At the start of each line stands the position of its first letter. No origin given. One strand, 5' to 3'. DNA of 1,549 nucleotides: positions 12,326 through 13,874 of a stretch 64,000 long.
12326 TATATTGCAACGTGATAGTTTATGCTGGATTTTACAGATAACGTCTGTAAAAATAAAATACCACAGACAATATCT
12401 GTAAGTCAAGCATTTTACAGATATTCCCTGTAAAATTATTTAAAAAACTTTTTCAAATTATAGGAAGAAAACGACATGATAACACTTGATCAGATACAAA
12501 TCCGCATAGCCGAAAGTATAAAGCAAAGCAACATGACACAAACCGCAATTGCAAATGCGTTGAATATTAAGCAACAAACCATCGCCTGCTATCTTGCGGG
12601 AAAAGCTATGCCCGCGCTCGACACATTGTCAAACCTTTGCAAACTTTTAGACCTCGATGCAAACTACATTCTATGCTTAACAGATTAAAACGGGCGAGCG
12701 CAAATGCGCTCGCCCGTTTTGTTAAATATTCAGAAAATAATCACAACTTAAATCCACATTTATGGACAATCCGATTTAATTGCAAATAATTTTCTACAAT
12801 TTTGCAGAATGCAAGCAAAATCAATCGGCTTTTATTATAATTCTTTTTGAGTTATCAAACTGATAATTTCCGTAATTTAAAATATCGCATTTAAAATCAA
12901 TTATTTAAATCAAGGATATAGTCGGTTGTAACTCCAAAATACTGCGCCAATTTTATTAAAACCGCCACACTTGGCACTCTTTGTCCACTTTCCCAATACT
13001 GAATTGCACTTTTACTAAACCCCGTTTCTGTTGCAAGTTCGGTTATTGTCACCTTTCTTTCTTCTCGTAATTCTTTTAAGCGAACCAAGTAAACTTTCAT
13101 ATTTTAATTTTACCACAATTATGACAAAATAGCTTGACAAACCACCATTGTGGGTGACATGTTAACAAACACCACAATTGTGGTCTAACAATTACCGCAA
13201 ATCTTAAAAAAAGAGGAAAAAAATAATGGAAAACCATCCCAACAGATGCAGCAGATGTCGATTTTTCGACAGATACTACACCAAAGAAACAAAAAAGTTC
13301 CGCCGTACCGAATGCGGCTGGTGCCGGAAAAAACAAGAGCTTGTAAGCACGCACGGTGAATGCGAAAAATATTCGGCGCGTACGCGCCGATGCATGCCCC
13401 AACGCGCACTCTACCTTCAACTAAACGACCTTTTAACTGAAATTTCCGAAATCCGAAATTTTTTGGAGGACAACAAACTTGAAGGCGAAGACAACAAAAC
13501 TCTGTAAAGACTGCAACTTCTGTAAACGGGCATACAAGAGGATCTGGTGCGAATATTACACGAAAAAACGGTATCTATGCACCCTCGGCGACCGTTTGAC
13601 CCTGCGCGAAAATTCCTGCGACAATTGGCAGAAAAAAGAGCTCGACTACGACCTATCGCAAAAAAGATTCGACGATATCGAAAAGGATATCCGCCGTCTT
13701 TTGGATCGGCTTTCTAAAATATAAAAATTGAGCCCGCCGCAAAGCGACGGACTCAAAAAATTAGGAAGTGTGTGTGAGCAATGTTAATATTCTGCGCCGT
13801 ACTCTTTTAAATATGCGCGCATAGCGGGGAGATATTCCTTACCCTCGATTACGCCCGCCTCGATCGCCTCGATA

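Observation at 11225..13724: Two tandem cassettes: a small XRE repressor-like gene divergent from an overlapping pair of 4-Cys mini-protein genes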

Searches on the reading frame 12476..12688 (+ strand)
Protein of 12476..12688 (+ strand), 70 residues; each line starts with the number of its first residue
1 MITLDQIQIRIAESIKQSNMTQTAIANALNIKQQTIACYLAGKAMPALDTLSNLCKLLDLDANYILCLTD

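Call 3: search_protein_families(library=pfam, proteins=[window:12476-12688:+], max_evalue=1)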
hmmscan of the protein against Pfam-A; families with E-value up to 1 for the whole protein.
window:12476-12688:+ (70 aa): 9 families
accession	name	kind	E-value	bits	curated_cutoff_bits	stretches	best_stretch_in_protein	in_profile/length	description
PF01381.28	HTH_3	-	2e-09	37.8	23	1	13-64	3-54/55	Helix-turn-helix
PF12844.13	HTH_19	-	2.6e-06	27.7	30.2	1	10-67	3-60/64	Helix-turn-helix domain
PF13443.12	HTH_26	-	2.3e-05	25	22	1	11-60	2-52/63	Cro/C1-type HTH DNA-binding domain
PF13560.12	HTH_31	-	2.7e-05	24.8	27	1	17-61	12-57/64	Helix-turn-helix domain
PF07453.19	NUMOD1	-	0.028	15.1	22.8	1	24-40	21-37/37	NUMOD1 domain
PF13744.12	HTH_37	-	0.037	14.3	27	1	10-37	22-49/80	Helix-turn-helix domain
PF15943.11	YdaS_toxin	-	0.05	13.9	30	1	22-45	11-35/65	Bacterial toxin YdaS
PF17762.8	HTH_ParB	-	0.093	13.3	22.6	1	12-40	13-41/102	ParB HTH domain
PF12802.13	MarR_2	-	0.22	12.2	27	1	5-36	4-37/61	MarR family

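Call 4: search_protein_families(library=phrogs, proteins=[window:12476-12688:+], max_evalue=1)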
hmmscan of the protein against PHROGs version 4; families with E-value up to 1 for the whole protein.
window:12476-12688:+ (70 aa): 41 families (the best 25 are shown)
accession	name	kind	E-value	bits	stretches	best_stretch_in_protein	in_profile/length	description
phrog_8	-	transcription regulation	5.9e-10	40.1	1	7-66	162-216/346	transcriptional regulator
phrog_2967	-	transcription regulation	1.3e-09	38.9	1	7-66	11-70/225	transcriptional regulator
phrog_4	-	transcription regulation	1e-08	35.6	1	7-67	137-193/400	transcriptional repressor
phrog_1373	-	transcription regulation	1.4e-08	35.9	1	11-64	68-121/166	transcriptional regulator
phrog_2439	-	transcription regulation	2.3e-07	31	1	10-64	11-65/367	transcriptional regulator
phrog_3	-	transcription regulation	9.1e-07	30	1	7-66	89-146/430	transcriptional repressor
phrog_6831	-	transcription regulation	3.6e-05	24.7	1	12-57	11-57/68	transcriptional regulator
phrog_2339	-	DNA, RNA and nucleotide metabolism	0.0002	22.3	1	6-61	25-81/98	HTH DNA binding protein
phrog_638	-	transcription regulation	0.0004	21.2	1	21-67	19-65/145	transcriptional regulator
phrog_4583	-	transcription regulation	0.00042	21.3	1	10-51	14-55/81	transcriptional repressor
phrog_1728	-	transcription regulation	0.00046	20.2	1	6-62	3-59/380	transcriptional regulator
phrog_4836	-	transcription regulation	0.00064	20.3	1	8-66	77-135/194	CII-like regulator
phrog_4268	-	transcription regulation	0.0007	20.8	1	5-60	34-87/96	transcriptional repressor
phrog_36540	-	unknown function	0.0012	19.5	1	17-62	10-55/196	-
phrog_2328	-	transcription regulation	0.0016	19.2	1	6-54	15-63/128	transcriptional repressor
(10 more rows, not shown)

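Call 5: search_protein_families(library=ncbifam, proteins=[window:12476-12688:+], max_evalue=1)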
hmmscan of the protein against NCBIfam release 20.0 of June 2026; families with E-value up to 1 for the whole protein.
window:12476-12688:+ (70 aa): 16 families
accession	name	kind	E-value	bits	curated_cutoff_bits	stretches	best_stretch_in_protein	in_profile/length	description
NF041951.1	phage_RstR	subfamily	2.3e-08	34.3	80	1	7-66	3-62/108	RstR family transcriptional repressor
TIGR00270.2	TIGR00270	equivalog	0.00086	19.1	110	1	8-60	77-129/159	multiprotein bridging factor aMBF1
NF007271.0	PRK09726.1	equivalog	0.0019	18.2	79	1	16-60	22-66/88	type II toxin-antitoxin system antitoxin HipB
NF038310.1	lysogeny_AimR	equivalog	0.0023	17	70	1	11-60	1-50/365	AimR family lysis-lysogeny pheromone receptor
NF052239.1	antitox_spr1629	equivalog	0.0024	17.1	335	1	19-65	15-61/377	spr1629 family repressor/antitoxin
TIGR02607.1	antidote_HigA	equivalog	0.0029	17.4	47.7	1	12-66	13-67/81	HigA family addiction module antitoxin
NF007257.0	PRK09706.1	subfamily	0.003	17.4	101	1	7-66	6-65/135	transcriptional repressor DicA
NF047948.1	male_kill_WMK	equivalog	0.017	14.6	300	1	17-66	173-222/300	WO male-killing family protein Wmk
TIGR03070.1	couple_hipB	subfamily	0.022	14.7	71.65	1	16-60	12-56/58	type II toxin-antitoxin system Y4mF family antitoxin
NF047542.1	telomere_Tap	equivalog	0.022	13.4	600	1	17-59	28-70/695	telomere-associated protein Tap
NF002773.0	PRK02866.1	subfamily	0.033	14.2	150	1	6-69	5-68/147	cyanase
NF010465.0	PRK13890.1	equivalog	0.041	14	96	1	15-70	14-69/121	conjugal transfer protein TrbA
TIGR00673.1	cynS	equivalog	0.061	13.3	113.3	1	5-69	7-71/150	cyanase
NF049968.1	QhpR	equivalog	0.062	12.4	250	1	5-41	188-224/284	AraC-like transcriptional regulator QhpR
NF047541.1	telomere_Tpg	equivalog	0.076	13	90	1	8-45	23-60/183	telomere-protecting terminal protein Tpg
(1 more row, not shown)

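Call 6: search_protein_families(library=padloc, proteins=[window:12476-12688:+], max_evalue=0.1)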
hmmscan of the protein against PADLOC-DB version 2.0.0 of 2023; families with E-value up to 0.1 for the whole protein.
window:12476-12688:+ (70 aa): 14 families
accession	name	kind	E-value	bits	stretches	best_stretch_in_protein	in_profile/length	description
PDLC03952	RmrA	-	1.1e-06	25.8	1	9-64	25-80/395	-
PDLC03944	RmrA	-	1.4e-06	25.6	1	10-65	10-65/384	-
PDLC03948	RmrA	-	3.2e-06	24.3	1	10-66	12-68/397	-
PDLC03954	RmrA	-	9.9e-06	22.7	1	18-66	22-70/380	-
PDLC03947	RmrA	-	1.2e-05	22.3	1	10-65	15-70/383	-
PDLC02926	HTH_VI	-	1.3e-05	23.4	1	16-68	11-63/92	-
PDLC03951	RmrA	-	2.8e-05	21.3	1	14-66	16-68/400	-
PDLC04775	PDC-M69A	-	4.1e-05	22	1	4-66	5-67/113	-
PDLC04760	PDC-M64C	-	4.5e-05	21.8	1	6-60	26-80/93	-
PDLC03949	RmrA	-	0.00014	18.8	1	15-65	11-61/363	-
PDLC03956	RmrA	-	0.00091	16.4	1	19-66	22-69/399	-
PDLC03945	RmrA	-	0.0011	16.2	1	19-65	15-61/394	-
PDLC03950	RmrA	-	0.0019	15.3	1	8-64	6-60/369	-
PDLC03955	RmrA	-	0.0075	13.5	1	14-64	28-78/371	-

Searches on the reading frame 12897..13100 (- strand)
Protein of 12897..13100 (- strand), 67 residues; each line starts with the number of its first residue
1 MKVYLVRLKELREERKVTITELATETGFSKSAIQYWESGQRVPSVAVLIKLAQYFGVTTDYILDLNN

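Call 3: search_protein_families(library=pfam, proteins=[window:12897-13100:-], max_evalue=1)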
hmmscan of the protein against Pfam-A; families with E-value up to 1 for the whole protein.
window:12897-13100:- (67 aa): 16 families
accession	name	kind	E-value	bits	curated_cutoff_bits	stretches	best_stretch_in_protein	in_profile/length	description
PF01381.28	HTH_3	-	4.4e-18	65.5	23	1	8-62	1-55/55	Helix-turn-helix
PF12844.13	HTH_19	-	1.5e-16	60.4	30.2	1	7-67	3-63/64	Helix-turn-helix domain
PF13560.12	HTH_31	-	1.6e-14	54.4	27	1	7-59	5-58/64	Helix-turn-helix domain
PF13443.12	HTH_26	-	1.1e-07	32.4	22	1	7-64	1-59/63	Cro/C1-type HTH DNA-binding domain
PF00376.29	MerR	-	0.0011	19.1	28.2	1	18-38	1-21/38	MerR family regulatory protein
PF13411.12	MerR_1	-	0.0012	19.3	21.6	1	18-38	2-22/69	MerR HTH family regulatory protein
PF13413.12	HTH_25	-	0.0014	18.8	24.6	1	7-39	1-33/62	Helix-turn-helix domain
PF08279.18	HTH_11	-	0.0021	18.3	25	1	8-34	6-33/55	HTH domain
PF04967.18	HTH_10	-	0.0026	18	23.1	1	14-35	21-42/53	HTH DNA binding domain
PF13412.12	HTH_24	-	0.0094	15.9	21.9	1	8-34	9-35/48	Winged helix-turn-helix DNA-binding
PF19776.5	DUF6262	-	0.0095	16.5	29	1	11-31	28-48/110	Family of unknown function (DUF6262)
PF01022.26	HTH_5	-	0.04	14.2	22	1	8-34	8-33/47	Bacterial regulatory protein, arsR family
PF12802.13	MarR_2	-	0.052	14.2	27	1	14-34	18-38/61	MarR family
PF00046.35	Homeodomain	-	0.086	13.1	22.9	1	18-36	29-47/57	Homeodomain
PF09339.16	HTH_IclR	-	0.09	13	22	1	13-32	14-34/52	IclR helix-turn-helix domain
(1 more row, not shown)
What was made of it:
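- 12897..13100 (-): Y4: 67-aa XRE HTH of the Y subtype, divergent from A2B2. PF01381 E=4e-18 (call 3).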

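Call 4: search_protein_families(library=phrogs, proteins=[window:12897-13100:-], max_evalue=1)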
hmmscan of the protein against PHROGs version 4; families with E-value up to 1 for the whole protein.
window:12897-13100:- (67 aa): 60 families (the best 25 are shown)
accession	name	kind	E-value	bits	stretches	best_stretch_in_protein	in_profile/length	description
phrog_8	-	transcription regulation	7.5e-22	79.2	1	7-64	80-137/346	transcriptional regulator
phrog_2967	-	transcription regulation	1.8e-12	48.3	1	7-65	14-72/225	transcriptional regulator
phrog_3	-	transcription regulation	1.9e-12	48.7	1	6-65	91-148/430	transcriptional repressor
phrog_4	-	transcription regulation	2.8e-12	47.3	1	7-63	140-192/400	transcriptional repressor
phrog_2439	-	transcription regulation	4.6e-12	46.5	1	7-63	11-67/367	transcriptional regulator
phrog_4836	-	transcription regulation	2.5e-09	38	1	4-63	76-135/194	CII-like regulator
phrog_1373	-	transcription regulation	7.4e-09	36.8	1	8-60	68-120/166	transcriptional regulator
phrog_2328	-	transcription regulation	1e-08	36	1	7-60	19-72/128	transcriptional repressor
phrog_7241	-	transcription regulation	1.2e-08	36.1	1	9-61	67-119/122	transcriptional regulator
phrog_2104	-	unknown function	2.1e-08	35.3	1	5-52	41-88/103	-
phrog_1994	-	DNA, RNA and nucleotide metabolism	4.8e-08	34.1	1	7-66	3-62/170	DNA binding protein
phrog_5823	-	transcription regulation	2.1e-07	31.4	1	7-60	10-64/404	transcriptional regulator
phrog_9103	-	transcription regulation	7.9e-06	26.8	1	19-63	25-68/78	transcriptional repressor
phrog_34939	-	unknown function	1.3e-05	25.9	1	6-67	12-74/280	-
phrog_4739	-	unknown function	5.4e-05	23.9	1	6-58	70-122/167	-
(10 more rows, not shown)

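Call 5: search_protein_families(library=ncbifam, proteins=[window:12897-13100:-], max_evalue=1)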
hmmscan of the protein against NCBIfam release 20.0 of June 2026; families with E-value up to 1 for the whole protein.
window:12897-13100:- (67 aa): 23 families
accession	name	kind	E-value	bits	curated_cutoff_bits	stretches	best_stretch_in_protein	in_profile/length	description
NF041951.1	phage_RstR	subfamily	1.6e-12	47.6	80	1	7-63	6-62/108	RstR family transcriptional repressor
NF003162.0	PRK04140.1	equivalog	1.9e-08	33.7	263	1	7-58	130-181/317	transcriptional regulator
NF052239.1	antitox_spr1629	equivalog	3.4e-06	26.4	335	1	7-63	6-62/377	spr1629 family repressor/antitoxin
NF038139.1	Reg_Aceta_RamB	equivalog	1.1e-05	24.3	700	1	6-62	5-61/465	acetate metabolism transcriptional regulator RamB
NF006015.0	PRK08154.1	subfamily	2.3e-05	23.7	204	1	7-63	34-90/314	anaerobic benzoate catabolism transcriptional regulator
TIGR00270.2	TIGR00270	equivalog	6.9e-05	22.7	110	1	4-58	76-130/159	multiprotein bridging factor aMBF1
NF007257.0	PRK09706.1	subfamily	8.8e-05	22.3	101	1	7-63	9-65/135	transcriptional repressor DicA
TIGR03070.1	couple_hipB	subfamily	0.00025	20.9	71.65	1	8-57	7-56/58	type II toxin-antitoxin system Y4mF family antitoxin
TIGR03830.1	CxxCG_CxxCG_HTH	subfamily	0.00027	20.7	61.8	1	8-47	70-109/127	type II TA system antitoxin MqsA family protein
NF046037.1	carphisopro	domain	0.00063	19.9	38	1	19-54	11-48/54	carph-isopro domain-containing protein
NF010465.0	PRK13890.1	equivalog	0.00084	19.4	96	1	3-64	5-66/121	conjugal transfer protein TrbA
TIGR02607.1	antidote_HigA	equivalog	0.00091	19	47.7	1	13-65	17-69/81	HigA family addiction module antitoxin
NF041265.1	NadS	equivalog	0.0016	18.7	60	1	8-45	35-72/94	NadS family protein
NF007408.0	PRK09943.1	equivalog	0.0019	17.8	211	1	7-58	11-62/185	HTH-type transcriptional regulator PuuR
NF007481.0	PRK10072.1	equivalog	0.0027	18.1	110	1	8-48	38-78/96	HTH-type transcriptional regulator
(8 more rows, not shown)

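Call 6: search_protein_families(library=padloc, proteins=[window:12897-13100:-], max_evalue=0.1)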
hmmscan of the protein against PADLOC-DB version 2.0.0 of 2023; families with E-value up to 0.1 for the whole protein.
window:12897-13100:- (67 aa): 19 families
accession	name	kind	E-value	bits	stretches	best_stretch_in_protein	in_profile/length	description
PDLC03954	RmrA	-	2.4e-11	41.2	1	7-64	14-71/380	-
PDLC04142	capH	-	2.6e-11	42.5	1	7-64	10-67/103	capH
PDLC02926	HTH_VI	-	8.3e-11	40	1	8-62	6-60/92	-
PDLC03951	RmrA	-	1.1e-10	39.1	1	7-64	12-69/400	-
PDLC03944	RmrA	-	7.1e-09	33.2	1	6-64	9-67/384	-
PDLC03947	RmrA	-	2.3e-08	31.3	1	6-63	14-71/383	-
PDLC03956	RmrA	-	2.6e-08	31.3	1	7-64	12-70/399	-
PDLC03949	RmrA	-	4.2e-08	30.4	1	7-62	6-61/363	-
PDLC03952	RmrA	-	6.2e-08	29.9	1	7-61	26-80/395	-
PDLC04133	mad1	-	2.2e-06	25.8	1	13-44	2-33/60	mads_1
PDLC03945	RmrA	-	3e-06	24.6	1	7-63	6-62/394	-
PDLC03948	RmrA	-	3.9e-06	24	1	7-63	12-68/397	-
PDLC03955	RmrA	-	6e-06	23.7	1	8-61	25-78/371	-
PDLC03946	RmrA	-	6.1e-05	19.9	1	7-62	6-61/357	-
PDLC03664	Control_protein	-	0.00089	17.7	1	6-54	16-64/74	control protein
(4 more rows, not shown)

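Call 85: search_solved_structures(query=window:12897-13100:-, max_evalue=0.0001)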
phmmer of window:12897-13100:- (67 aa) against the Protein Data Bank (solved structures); distinct sequences matched with E-value up to 0.0001: 3.
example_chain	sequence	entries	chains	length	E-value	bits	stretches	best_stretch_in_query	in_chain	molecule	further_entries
9sf2_A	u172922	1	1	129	1.5e-05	28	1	6-62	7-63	Transcriptional regulator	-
8tac_A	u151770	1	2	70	4.7e-05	26.5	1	7-58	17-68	DBP48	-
9k3w_A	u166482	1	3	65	9.4e-05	25.6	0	7-62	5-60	Transcriptional regulator, PbsX family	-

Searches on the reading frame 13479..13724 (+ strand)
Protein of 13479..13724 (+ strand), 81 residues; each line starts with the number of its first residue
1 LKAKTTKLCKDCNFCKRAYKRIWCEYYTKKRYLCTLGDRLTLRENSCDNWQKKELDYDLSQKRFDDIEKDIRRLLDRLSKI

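Call 3: search_protein_families(library=pfam, proteins=[window:13479-13724:+], max_evalue=1)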
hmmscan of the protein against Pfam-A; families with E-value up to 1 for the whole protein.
window:13479-13724:+ (81 aa): 0 families

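Call 4: search_protein_families(library=phrogs, proteins=[window:13479-13724:+], max_evalue=1)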
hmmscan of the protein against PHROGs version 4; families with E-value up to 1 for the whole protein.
window:13479-13724:+ (81 aa): 4 families
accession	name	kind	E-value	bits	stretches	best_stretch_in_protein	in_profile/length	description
phrog_9585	-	unknown function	0.025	16.3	1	4-65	6-65/93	-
phrog_33076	-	unknown function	0.091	13.9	1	15-53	22-60/68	-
phrog_22977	-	unknown function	0.2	12.6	1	7-55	20-66/98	-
phrog_18311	-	unknown function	0.46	11.4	1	1-18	1-18/59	-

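Call 5: search_protein_families(library=ncbifam, proteins=[window:13479-13724:+], max_evalue=1)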
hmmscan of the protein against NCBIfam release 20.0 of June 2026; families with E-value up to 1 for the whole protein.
window:13479-13724:+ (81 aa): 0 families

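Call 6: search_protein_families(library=padloc, proteins=[window:13479-13724:+], max_evalue=0.1)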
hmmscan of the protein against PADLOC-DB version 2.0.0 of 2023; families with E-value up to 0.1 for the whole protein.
window:13479-13724:+ (81 aa): 0 families
